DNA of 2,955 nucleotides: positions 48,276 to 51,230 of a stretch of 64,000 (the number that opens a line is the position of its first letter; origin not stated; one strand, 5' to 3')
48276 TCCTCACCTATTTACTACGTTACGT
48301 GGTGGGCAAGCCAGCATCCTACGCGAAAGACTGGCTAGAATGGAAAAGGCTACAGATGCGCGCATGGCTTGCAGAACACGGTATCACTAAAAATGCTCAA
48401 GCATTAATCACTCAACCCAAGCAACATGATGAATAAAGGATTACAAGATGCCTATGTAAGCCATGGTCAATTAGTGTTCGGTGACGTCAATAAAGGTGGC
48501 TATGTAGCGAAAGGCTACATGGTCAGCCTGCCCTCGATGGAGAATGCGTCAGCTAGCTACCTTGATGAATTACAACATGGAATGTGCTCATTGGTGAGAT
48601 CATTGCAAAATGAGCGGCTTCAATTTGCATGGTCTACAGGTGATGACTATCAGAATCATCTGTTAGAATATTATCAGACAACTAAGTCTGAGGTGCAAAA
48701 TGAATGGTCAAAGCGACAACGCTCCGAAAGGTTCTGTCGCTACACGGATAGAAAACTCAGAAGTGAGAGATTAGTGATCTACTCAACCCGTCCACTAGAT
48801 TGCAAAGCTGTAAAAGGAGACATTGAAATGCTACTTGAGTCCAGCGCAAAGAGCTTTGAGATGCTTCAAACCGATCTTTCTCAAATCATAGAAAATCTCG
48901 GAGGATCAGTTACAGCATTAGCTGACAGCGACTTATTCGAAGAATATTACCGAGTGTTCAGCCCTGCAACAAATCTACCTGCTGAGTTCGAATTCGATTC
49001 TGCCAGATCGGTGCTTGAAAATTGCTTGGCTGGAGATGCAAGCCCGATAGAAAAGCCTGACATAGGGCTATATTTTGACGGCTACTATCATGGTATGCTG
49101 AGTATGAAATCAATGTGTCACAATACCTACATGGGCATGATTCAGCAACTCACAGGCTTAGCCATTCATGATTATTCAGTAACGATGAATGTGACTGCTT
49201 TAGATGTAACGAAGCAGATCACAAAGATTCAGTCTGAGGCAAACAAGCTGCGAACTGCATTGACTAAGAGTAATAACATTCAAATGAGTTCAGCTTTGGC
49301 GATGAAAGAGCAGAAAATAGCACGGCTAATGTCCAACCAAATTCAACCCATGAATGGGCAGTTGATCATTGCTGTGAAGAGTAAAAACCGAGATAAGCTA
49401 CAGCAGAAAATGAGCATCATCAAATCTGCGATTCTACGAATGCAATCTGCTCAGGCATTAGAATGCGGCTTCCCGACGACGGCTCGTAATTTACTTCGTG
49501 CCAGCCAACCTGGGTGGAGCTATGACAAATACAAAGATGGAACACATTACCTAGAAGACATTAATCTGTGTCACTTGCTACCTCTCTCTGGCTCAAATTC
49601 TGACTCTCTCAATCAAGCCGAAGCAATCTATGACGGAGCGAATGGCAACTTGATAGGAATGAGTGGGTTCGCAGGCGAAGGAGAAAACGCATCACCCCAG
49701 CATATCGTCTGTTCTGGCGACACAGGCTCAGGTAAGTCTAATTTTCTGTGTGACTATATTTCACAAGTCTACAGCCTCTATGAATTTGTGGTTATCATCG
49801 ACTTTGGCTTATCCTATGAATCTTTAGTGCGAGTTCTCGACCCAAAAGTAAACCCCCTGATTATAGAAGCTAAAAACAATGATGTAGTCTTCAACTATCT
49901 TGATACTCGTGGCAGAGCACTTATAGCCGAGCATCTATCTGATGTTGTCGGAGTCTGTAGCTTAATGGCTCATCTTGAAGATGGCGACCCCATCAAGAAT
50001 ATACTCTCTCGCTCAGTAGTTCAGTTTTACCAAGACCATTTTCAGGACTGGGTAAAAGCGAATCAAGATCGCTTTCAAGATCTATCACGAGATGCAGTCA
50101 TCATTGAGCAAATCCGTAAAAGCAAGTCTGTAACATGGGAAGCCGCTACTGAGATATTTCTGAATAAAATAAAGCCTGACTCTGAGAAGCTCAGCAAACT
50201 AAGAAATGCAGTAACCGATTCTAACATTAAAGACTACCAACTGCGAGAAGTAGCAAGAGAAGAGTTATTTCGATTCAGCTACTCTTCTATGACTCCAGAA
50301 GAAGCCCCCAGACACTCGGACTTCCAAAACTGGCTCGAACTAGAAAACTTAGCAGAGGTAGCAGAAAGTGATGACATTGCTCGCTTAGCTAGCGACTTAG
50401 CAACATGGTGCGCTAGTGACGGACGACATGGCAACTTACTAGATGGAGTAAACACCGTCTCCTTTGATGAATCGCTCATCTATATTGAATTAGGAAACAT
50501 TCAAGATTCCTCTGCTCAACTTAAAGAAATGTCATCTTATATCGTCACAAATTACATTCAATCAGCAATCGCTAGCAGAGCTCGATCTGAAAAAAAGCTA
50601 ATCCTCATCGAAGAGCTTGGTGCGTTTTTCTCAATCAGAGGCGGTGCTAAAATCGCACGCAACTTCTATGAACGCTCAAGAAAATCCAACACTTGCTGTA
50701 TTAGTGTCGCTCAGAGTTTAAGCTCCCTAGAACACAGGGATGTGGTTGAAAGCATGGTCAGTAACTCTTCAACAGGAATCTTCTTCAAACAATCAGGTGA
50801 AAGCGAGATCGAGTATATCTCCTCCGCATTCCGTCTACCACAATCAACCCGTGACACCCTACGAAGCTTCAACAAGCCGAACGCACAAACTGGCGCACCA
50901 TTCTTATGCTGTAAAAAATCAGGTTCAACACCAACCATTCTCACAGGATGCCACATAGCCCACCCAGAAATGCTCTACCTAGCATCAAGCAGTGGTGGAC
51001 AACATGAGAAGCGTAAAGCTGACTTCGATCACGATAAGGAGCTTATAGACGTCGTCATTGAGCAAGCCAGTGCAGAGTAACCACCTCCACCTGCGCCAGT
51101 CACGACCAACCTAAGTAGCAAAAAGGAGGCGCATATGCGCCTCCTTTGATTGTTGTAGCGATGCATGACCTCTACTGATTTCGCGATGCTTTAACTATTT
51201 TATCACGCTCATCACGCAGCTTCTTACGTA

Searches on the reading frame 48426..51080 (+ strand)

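Call 10: search_protein_families(library=pfam, proteins=[window:48426-51080:+], max_evalue=0.01)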
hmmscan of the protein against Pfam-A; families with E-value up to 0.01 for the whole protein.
window:48426-51080:+ (884 aa): 4 families
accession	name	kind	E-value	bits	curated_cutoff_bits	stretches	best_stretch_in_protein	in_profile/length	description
PF19044.6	P-loop_TraG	-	6.8e-12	45.2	25.8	2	650-821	180-351/413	TraG P-loop domain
PF10412.15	TrwB_AAD_bind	-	0.00016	21.1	20.5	0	423-497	14-76/387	Type IV secretion-system coupling protein DNA-binding domain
PF12846.13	AAA_10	-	0.00033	20.3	27.5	0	697-810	215-324/362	AAA-like domain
PF12696.13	TraG-D_C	-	0.008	16.5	22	0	745-802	19-79/126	TraM recognition site of TraD and TraG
